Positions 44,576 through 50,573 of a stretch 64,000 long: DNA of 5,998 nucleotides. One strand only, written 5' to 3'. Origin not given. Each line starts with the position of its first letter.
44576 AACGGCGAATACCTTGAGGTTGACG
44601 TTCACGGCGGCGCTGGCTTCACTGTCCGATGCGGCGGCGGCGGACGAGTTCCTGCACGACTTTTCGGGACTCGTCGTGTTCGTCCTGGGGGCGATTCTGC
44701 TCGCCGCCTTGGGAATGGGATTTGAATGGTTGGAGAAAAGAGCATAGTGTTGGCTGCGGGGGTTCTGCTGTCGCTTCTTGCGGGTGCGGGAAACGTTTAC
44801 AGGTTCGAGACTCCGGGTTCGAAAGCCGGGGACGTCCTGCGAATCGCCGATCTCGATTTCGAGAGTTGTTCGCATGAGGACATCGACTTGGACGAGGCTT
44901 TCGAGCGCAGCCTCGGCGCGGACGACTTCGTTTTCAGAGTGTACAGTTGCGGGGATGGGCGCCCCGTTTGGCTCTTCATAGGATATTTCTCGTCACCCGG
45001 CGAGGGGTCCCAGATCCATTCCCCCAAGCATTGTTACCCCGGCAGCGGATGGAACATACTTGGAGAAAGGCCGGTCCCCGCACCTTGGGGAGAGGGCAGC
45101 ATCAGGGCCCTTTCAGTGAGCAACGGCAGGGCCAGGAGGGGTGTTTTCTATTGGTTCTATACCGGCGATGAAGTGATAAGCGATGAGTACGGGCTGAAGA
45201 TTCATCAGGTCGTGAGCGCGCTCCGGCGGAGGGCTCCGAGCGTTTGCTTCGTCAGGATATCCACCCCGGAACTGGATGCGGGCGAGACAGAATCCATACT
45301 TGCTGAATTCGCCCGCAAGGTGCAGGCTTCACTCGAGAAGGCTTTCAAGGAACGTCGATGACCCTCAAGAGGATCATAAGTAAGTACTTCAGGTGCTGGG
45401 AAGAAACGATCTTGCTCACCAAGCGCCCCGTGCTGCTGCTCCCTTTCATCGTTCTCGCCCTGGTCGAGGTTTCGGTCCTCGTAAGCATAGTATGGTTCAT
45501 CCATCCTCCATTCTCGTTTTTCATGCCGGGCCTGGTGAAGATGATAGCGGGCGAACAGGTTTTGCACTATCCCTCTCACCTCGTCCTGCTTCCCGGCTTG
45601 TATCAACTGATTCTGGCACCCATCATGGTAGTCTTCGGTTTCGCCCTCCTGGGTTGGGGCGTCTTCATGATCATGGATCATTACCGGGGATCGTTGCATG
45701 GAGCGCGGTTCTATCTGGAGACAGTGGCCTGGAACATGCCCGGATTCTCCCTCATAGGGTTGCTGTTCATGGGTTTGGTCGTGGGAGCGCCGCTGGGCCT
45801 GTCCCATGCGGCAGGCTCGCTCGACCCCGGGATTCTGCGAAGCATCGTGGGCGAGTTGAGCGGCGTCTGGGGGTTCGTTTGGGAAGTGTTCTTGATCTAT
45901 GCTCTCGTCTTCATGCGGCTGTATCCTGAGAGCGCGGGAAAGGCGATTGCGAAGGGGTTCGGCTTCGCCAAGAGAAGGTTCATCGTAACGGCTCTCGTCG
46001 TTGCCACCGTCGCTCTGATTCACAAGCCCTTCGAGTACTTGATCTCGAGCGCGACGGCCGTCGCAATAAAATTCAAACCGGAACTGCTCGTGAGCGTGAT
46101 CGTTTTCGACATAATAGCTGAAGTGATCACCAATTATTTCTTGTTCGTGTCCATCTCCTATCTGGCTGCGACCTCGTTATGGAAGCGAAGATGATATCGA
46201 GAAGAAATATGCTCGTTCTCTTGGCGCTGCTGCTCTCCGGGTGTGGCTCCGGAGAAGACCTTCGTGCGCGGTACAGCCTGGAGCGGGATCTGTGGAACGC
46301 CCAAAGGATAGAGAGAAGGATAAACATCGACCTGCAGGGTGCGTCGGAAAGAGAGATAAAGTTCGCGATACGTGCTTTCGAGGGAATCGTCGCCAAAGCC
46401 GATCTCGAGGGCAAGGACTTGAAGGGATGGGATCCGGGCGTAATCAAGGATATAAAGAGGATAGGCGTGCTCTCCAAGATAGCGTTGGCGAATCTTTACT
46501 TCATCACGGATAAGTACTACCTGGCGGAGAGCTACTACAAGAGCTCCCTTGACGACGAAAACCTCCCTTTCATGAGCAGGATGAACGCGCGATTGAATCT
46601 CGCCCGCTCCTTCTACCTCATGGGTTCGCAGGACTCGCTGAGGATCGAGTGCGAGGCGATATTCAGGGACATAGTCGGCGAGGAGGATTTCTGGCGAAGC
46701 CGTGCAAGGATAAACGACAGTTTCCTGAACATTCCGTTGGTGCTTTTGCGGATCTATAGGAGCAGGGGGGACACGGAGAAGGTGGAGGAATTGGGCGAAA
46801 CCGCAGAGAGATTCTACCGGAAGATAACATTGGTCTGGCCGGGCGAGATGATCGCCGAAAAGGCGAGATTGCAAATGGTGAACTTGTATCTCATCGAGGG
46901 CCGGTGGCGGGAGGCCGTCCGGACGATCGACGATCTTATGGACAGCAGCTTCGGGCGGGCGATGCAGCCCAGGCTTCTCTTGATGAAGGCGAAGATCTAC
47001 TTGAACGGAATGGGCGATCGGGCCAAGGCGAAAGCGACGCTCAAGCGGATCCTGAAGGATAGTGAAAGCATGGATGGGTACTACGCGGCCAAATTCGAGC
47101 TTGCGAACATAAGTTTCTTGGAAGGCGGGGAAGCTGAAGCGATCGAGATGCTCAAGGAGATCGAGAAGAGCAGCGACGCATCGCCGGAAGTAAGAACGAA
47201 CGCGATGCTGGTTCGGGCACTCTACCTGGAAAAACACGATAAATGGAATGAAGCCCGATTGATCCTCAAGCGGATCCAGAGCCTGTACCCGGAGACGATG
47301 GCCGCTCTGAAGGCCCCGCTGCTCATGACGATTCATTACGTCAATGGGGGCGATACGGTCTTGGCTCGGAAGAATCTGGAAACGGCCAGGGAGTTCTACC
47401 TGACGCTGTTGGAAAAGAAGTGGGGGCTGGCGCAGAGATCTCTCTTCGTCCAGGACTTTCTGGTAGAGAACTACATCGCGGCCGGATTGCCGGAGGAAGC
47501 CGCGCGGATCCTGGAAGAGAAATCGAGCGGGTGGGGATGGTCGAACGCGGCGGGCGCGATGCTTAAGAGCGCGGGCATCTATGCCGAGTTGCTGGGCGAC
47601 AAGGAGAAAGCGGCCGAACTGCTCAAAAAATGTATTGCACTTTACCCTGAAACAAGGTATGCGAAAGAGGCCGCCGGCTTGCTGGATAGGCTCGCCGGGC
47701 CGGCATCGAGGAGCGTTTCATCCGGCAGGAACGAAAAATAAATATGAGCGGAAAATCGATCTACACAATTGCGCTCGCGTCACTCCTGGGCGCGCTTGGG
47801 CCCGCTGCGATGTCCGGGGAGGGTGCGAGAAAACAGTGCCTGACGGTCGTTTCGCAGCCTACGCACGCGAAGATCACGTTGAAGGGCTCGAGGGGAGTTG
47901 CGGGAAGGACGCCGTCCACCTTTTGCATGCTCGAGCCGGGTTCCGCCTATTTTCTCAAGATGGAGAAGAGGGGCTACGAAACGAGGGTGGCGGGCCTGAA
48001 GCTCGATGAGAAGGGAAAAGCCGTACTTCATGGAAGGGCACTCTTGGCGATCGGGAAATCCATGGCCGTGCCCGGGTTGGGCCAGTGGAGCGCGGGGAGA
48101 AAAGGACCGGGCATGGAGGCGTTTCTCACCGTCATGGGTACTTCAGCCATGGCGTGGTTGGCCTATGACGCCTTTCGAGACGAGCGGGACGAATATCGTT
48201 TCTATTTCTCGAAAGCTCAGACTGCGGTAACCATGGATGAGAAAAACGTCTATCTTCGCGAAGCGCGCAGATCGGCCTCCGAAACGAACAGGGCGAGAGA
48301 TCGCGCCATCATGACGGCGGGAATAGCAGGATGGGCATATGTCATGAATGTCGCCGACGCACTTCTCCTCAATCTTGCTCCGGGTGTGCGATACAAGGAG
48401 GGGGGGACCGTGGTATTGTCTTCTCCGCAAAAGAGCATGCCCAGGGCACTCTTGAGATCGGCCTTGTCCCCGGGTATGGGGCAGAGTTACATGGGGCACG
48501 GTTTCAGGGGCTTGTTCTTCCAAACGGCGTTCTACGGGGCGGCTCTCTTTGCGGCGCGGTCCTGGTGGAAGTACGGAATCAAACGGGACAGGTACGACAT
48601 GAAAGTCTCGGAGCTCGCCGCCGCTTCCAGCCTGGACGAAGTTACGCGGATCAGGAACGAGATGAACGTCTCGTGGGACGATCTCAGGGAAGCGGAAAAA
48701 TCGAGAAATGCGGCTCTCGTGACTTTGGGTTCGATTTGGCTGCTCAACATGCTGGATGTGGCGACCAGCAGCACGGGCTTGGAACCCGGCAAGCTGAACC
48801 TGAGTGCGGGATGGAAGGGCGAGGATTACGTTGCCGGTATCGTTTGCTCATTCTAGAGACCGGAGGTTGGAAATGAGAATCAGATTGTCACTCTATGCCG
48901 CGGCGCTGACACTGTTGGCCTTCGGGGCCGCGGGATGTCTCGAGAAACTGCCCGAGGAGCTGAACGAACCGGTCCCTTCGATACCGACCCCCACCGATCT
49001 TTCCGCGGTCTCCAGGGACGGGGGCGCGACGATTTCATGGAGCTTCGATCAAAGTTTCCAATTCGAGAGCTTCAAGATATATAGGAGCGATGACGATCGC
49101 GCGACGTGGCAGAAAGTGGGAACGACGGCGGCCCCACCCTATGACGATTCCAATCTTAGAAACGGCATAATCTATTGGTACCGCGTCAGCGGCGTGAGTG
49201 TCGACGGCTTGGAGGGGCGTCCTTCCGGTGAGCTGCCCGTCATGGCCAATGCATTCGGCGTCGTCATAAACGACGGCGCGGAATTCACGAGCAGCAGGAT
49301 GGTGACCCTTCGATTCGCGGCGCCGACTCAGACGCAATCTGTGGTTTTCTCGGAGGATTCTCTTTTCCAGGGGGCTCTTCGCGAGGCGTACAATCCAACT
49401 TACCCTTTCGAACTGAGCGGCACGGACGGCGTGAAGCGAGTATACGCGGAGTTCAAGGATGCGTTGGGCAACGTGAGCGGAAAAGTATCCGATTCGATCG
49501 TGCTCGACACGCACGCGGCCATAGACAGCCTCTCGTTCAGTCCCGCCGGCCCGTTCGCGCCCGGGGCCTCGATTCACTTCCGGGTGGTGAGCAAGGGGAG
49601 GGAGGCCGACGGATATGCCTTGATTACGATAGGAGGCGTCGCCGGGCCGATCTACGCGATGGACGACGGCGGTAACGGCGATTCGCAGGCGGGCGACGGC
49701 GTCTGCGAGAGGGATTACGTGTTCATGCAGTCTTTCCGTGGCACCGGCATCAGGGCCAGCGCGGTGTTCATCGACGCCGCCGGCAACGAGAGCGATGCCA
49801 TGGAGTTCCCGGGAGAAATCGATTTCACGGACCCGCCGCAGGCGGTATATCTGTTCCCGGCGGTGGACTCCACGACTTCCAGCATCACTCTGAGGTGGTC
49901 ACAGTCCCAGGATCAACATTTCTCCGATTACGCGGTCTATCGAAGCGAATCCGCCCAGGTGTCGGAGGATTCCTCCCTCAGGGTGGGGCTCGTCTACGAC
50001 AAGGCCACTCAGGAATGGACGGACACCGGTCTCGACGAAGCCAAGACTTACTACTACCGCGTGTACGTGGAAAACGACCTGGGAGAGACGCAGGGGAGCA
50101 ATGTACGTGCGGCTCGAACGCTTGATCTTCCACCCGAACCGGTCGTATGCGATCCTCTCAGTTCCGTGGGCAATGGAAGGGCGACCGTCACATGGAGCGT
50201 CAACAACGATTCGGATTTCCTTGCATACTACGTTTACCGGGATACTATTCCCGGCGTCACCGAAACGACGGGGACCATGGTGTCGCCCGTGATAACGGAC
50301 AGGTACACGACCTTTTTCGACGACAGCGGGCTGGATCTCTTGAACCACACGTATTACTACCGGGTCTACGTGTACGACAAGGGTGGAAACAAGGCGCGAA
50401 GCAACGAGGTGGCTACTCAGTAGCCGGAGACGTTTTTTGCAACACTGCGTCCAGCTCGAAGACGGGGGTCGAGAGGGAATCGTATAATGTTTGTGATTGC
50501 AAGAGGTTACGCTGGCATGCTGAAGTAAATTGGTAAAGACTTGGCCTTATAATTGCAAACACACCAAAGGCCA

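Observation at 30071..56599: Sigma-54 regulon signature across the EPS locus with a PrsK/PrsR-like two-component system and a GAF-GGDEF cyclase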

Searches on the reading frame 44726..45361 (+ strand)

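Call 6: search_protein_families(library=ncbifam, proteins=[window:44726-45361:+])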
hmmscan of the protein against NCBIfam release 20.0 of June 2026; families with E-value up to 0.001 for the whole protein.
window:44726-45361:+ (211 aa): 5 families
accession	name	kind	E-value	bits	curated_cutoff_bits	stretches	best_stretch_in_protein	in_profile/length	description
TIGR02914.1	EpsI_fam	equivalog_domain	1e-27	96.7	42.8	1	59-205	22-172/174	exosortase C-terminal domain/associated protein EpsI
TIGR04152.1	exosort_VPLPA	exception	2e-18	66.8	400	1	53-204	324-482/486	VPLPA-CTERM-specific exosortase XrtD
NF045608.2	EpsI_type_V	exception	1e-17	64.3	228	1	66-206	68-211/218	exosortase-associated protein EpsI, V-type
NF045609.1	EpsI_type_B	exception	3.6e-16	59.3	220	1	66-208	71-215/221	exosortase-associated protein EpsI, B-type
NF038142.1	exosort_XrtW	exception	6e-10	38.1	425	1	47-205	335-492/494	exosortase W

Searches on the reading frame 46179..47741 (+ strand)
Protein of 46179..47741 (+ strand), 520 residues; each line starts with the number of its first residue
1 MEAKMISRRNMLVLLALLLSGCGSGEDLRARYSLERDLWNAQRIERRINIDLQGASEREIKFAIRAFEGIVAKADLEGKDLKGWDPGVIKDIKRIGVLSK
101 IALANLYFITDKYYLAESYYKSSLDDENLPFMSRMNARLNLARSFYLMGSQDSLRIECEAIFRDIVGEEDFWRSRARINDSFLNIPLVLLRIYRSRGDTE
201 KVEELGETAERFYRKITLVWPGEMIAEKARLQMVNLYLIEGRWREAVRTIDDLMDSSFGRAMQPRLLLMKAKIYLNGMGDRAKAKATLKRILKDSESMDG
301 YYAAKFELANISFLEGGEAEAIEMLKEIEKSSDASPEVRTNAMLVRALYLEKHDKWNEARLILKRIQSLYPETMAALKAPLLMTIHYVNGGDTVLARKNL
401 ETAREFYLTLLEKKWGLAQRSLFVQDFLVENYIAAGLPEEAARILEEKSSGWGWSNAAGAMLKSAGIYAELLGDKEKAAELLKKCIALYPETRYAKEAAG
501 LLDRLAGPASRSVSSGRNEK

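Call 6: search_protein_families(library=ncbifam, proteins=[window:46179-47741:+])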
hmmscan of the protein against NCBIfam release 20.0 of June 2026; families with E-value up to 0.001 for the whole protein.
window:46179-47741:+ (520 aa): 4 families
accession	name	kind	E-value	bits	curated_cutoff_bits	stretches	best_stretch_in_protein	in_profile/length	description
TIGR02795.1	tol_pal_ybgF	equivalog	9.1e-16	58.5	90.1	1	429-499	46-116/119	tol-pal system protein YbgF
TIGR03302.1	OM_YfiO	subfamily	2.2e-08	33.9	81.4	0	332-401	25-94/239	outer membrane protein assembly factor BamD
NF052415.1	T3SS_chap_SctY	equivalog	1e-07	32.4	70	0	232-293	45-105/106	type III secretion apparatus assembly chaperone SctY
NF052312.1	T9SS_PorW_SprE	equivalog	5.7e-06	25.3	250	0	266-365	108-204/716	type IX secretion system periplasmic lipoprotein PorW/SprE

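Call 8: search_protein_families(library=pfam, proteins=[window:46179-47741:+])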
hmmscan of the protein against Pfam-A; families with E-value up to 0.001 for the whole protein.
window:46179-47741:+ (520 aa): 11 families
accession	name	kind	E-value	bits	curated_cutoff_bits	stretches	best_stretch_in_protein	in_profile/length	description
PF13174.12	TPR_6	-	2.9e-13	49.9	26.3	1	460-492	2-33/33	Tetratricopeptide repeat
PF13428.12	TPR_14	-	2.5e-11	43.5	23.5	0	465-499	7-41/44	Tetratricopeptide repeat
PF17874.7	TPR_MalT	-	5.8e-08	32.8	45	0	180-294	199-309/336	MalT-like TPR region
PF14559.12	TPR_19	-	2.6e-07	31.3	25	0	278-339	4-62/68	Tetratricopeptide repeat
PF21545.3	T7SS_EccA1_N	-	1.8e-06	27.9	27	0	319-376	185-241/272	T7SS, ESX-1 secretion system protein EccA1, N-terminal domain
PF25058.1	ARM_TT21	-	3.3e-06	27.6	27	1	231-311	61-137/155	Tetratricopeptide repeat protein 21 ARM repeat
PF09976.15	TPR_21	-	1.1e-05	25.7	25.5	0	245-331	57-142/193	Tetratricopeptide repeat-like domain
PF13424.12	TPR_12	-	1.5e-05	25.6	30.1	0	458-490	44-76/77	Tetratricopeptide repeat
PF25062.1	ARM_TT21_N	-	3.2e-05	24.2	40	1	244-377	79-205/222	Tetratricopeptide repeat protein 21 N-terminal ARM repeat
PF13432.12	TPR_16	-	4e-05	24.4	32.7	0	278-334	10-63/65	Tetratricopeptide repeat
PF13181.12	TPR_8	-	0.00013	22.3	25.7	0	467-491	10-33/34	Tetratricopeptide repeat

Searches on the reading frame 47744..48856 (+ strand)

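Call 6: search_protein_families(library=ncbifam, proteins=[window:47744-48856:+])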
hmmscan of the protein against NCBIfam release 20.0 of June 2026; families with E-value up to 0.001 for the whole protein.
window:47744-48856:+ (370 aa): 1 family
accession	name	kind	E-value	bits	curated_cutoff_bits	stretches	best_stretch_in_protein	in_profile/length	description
NF047756.1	LIC11435_fam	equivalog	2.3e-05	23.4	380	0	234-341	193-309/360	LIC11435 family protein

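Call 8: search_protein_families(library=pfam, proteins=[window:47744-48856:+])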
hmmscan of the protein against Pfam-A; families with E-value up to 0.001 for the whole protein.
window:47744-48856:+ (370 aa): 2 families
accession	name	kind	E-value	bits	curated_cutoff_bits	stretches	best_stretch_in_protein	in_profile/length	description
PF18935.5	DUF5683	-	1.1e-12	48.6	26.7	2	231-340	4-110/151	Family of unknown function (DUF5683)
PF08308.17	PEGA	-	0.00047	20.4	20.8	1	33-90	4-57/71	PEGA domain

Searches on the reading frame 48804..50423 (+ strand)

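Call 6: search_protein_families(library=ncbifam, proteins=[window:48804-50423:+])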
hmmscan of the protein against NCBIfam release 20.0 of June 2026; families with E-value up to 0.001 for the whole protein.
window:48804-50423:+ (539 aa): 0 families

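Call 8: search_protein_families(library=pfam, proteins=[window:48804-50423:+])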
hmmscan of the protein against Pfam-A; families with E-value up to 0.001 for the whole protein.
window:48804-50423:+ (539 aa): 1 family
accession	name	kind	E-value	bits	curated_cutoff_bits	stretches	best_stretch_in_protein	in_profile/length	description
PF00041.27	fn3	-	2.7e-12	47.2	25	1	351-434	6-80/84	Fibronectin type III domain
